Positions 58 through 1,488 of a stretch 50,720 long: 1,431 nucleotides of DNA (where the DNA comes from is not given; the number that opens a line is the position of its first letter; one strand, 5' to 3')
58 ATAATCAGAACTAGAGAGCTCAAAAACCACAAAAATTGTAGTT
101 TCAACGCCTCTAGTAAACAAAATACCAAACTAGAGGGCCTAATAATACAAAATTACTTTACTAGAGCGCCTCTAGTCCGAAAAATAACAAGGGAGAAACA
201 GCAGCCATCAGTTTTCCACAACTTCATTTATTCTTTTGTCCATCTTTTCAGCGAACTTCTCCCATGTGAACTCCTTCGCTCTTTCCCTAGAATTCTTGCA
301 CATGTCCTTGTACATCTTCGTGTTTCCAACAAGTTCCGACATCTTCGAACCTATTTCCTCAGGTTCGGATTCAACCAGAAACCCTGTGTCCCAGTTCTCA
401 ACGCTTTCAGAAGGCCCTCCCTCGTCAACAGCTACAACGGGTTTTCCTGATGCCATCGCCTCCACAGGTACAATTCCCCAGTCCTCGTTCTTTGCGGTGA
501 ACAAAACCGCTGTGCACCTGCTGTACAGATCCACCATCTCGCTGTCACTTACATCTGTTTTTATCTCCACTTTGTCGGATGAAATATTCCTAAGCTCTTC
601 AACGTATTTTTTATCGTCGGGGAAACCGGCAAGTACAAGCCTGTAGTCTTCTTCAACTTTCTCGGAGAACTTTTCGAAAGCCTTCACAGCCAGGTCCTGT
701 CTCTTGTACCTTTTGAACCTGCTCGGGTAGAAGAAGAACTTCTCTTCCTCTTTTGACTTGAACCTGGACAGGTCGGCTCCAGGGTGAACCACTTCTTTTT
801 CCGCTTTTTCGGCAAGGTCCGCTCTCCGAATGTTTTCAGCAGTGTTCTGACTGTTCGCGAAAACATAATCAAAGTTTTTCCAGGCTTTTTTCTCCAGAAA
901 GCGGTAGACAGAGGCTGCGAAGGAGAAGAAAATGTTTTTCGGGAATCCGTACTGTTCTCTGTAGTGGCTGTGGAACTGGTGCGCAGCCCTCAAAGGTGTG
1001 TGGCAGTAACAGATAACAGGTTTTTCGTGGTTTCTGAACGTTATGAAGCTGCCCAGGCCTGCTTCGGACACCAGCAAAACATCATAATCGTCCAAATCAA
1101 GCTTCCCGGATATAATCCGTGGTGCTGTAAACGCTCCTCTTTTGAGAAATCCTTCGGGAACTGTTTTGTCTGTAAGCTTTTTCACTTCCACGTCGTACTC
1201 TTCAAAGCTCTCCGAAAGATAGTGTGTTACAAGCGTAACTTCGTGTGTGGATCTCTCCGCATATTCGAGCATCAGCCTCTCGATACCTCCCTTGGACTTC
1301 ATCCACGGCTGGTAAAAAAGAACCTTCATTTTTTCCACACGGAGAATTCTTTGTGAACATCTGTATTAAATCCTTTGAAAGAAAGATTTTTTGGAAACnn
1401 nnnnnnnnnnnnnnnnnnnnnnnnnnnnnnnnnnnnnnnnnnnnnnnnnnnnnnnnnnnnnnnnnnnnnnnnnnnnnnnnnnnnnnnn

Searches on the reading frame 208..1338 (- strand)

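Call 18: search_protein_families(library=pfam, proteins=[window:208-1338:-], max_evalue=0.001)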
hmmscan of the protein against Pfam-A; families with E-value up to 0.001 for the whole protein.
window:208-1338:- (376 aa): 7 families
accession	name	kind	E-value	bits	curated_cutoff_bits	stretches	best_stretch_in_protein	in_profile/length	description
PF00534.26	Glycos_transf_1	-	3e-34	118.5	26.4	1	194-353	10-172/172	Glycosyl transferases group 1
PF13692.12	Glyco_trans_1_4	-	6.9e-22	78.7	27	1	202-338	4-141/142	Glycosyl transferases group 1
PF13439.12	Glyco_transf_4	-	1.2e-12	48.6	28.5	1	17-192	2-170/170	Glycosyltransferase Family 4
PF20706.3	GT4-conflict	-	2.5e-10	40.3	26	1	180-314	173-321/385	Family 4 Glycosyltransferase in conflict systems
PF13579.12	Glyco_trans_4_4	-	3.4e-07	31.2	29.7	1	21-187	9-158/158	Glycosyl transferase 4-like domain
PF13524.12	Glyco_trans_1_2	-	4.9e-06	27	25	1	226-366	7-142/144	Glycosyl transferase-like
PF02350.25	Epimerase_2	-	0.00076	18.9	30.6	0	221-349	203-329/347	UDP-N-acetylglucosamine 2-epimerase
